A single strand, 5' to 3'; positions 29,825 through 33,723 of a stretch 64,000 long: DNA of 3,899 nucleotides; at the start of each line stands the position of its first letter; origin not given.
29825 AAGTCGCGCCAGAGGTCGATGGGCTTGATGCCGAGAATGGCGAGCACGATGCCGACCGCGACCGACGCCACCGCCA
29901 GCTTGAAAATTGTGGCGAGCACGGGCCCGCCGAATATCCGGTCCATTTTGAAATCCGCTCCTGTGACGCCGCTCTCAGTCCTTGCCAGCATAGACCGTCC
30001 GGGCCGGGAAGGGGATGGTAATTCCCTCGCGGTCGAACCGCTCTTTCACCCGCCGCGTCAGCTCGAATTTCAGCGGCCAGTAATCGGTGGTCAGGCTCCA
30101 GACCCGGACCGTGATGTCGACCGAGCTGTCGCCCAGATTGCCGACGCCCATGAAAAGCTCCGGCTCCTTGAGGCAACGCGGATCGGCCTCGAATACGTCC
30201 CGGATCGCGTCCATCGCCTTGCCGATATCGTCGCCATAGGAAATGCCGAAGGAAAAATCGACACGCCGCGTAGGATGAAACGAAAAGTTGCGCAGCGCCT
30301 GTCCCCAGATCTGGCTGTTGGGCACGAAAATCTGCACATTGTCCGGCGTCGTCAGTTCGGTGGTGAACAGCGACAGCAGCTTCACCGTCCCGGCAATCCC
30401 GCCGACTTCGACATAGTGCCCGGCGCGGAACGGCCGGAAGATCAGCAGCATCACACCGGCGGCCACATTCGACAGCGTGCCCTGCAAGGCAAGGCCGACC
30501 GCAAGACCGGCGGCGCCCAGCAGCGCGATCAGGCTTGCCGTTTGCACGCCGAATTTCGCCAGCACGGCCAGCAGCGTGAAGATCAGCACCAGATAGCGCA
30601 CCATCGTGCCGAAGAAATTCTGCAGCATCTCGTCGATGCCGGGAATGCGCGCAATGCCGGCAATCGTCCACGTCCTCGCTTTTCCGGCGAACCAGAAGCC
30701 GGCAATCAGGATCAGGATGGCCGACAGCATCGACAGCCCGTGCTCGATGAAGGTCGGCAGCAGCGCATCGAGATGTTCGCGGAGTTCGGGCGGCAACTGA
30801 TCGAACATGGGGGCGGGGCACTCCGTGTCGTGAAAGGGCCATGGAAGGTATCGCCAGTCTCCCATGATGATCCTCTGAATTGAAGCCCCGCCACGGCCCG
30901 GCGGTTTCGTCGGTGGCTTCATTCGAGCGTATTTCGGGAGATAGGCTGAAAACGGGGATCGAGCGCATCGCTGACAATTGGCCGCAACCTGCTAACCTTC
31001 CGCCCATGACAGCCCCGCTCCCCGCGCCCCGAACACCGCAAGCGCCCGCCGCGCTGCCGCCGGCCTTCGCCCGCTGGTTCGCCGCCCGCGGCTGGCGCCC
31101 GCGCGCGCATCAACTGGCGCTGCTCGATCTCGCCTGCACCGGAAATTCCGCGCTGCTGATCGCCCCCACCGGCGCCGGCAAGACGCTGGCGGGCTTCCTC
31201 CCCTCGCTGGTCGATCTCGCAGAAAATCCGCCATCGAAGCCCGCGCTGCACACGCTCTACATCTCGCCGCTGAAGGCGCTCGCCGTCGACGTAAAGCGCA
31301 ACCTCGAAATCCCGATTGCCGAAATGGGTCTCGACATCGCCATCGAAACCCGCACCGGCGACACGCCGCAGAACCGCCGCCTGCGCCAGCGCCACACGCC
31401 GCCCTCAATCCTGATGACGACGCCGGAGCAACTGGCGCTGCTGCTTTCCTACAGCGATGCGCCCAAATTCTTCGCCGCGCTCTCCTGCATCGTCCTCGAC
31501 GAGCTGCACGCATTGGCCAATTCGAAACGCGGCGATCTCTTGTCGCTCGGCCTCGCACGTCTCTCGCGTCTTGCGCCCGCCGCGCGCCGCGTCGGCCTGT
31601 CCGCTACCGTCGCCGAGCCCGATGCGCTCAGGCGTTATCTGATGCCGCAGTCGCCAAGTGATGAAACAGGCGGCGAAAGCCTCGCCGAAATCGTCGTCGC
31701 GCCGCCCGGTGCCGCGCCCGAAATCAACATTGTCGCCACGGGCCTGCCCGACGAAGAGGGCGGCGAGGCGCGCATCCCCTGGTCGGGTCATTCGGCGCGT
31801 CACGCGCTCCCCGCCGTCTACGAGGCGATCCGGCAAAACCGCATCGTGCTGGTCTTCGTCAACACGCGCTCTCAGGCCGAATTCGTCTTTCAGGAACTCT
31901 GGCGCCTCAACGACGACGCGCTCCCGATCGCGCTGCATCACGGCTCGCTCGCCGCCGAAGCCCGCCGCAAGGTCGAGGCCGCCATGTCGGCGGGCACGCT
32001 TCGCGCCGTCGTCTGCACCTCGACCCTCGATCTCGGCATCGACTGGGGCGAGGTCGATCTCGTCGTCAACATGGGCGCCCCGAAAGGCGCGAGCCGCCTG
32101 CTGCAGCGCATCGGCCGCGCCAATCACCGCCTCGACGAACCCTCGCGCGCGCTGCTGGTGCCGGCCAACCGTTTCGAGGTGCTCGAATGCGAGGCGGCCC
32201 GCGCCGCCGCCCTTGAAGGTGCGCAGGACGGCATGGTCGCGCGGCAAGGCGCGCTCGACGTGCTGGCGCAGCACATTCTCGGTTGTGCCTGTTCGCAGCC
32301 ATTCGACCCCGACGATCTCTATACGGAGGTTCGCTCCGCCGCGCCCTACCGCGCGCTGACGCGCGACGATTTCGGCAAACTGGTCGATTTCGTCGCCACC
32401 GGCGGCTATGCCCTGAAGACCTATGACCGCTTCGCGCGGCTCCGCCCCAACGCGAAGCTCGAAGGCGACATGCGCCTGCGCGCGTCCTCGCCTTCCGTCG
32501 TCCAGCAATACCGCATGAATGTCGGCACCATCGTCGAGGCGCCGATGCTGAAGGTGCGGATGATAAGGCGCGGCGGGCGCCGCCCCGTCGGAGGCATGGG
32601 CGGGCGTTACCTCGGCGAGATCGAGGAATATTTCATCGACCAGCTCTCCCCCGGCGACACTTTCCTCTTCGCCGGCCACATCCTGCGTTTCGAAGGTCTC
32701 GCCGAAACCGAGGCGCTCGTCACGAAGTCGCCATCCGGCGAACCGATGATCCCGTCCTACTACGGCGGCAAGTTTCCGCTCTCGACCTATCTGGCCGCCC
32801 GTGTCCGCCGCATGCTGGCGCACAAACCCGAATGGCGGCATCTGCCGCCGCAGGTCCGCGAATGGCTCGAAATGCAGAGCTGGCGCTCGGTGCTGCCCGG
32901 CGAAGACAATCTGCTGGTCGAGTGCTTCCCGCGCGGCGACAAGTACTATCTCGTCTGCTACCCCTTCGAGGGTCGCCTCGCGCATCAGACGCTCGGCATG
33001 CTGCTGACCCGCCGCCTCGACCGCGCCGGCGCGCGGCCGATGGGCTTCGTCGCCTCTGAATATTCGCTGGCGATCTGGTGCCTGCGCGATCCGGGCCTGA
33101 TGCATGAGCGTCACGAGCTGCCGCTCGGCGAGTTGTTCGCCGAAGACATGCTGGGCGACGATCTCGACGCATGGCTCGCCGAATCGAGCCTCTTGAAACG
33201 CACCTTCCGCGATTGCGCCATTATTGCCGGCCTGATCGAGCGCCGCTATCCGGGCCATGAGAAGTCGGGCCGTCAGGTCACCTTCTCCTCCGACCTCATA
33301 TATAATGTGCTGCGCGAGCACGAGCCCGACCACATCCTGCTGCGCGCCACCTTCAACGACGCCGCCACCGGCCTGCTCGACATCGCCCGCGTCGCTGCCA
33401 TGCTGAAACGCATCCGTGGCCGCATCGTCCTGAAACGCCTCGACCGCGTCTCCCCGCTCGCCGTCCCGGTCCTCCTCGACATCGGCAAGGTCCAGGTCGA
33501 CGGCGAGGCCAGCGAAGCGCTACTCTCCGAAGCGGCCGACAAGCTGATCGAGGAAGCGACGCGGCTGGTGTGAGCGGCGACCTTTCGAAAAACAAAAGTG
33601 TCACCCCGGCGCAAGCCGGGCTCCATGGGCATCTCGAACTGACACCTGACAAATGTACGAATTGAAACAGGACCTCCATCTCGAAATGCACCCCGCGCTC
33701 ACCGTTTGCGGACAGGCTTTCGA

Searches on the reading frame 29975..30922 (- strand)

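Call 49: search_protein_families(library=pfam, proteins=[window:29975-30922:-], max_evalue=0.0001)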
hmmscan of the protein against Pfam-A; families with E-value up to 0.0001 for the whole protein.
window:29975-30922:- (315 aa): 3 families
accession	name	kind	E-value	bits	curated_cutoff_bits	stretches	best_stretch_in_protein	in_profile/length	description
PF00924.24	MS_channel_2nd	-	5.7e-19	68.4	20.2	1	149-214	2-67/68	Mechanosensitive ion channel, beta-domain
PF21082.3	MS_channel_3rd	-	3.3e-18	66.4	21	1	221-303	1-88/88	Mechanosensitive ion channel MscS, C-terminal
PF21088.3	MS_channel_1st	-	1.1e-08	35.4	23.1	1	107-147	2-42/42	Mechanosensitive ion channel, transmembrane helices 2/3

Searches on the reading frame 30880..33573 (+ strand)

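Call 49: search_protein_families(library=pfam, proteins=[window:30880-33573:+], max_evalue=0.0001)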
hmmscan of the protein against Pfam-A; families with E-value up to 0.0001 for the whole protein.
window:30880-33573:+ (897 aa): 5 families
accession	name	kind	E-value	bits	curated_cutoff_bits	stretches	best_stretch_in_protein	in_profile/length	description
PF08494.16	DEAD_assoc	-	1.1e-54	185.6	23.5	1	672-861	1-191/191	DEAD/H associated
PF19306.5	WH_Lhr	-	1.1e-39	136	27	1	454-619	13-163/168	Large helicase-related protein, winged helix domain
PF00270.35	DEAD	-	3.6e-27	95.6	26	1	76-245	2-161/167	DEAD/DEAH box helicase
PF00271.37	Helicase_C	-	6.6e-17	62.2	23.5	1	317-414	10-106/110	Helicase conserved C-terminal domain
PF04851.21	ResIII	-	4.6e-05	23.8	22.5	1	89-244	24-162/164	Type III restriction enzyme, res subunit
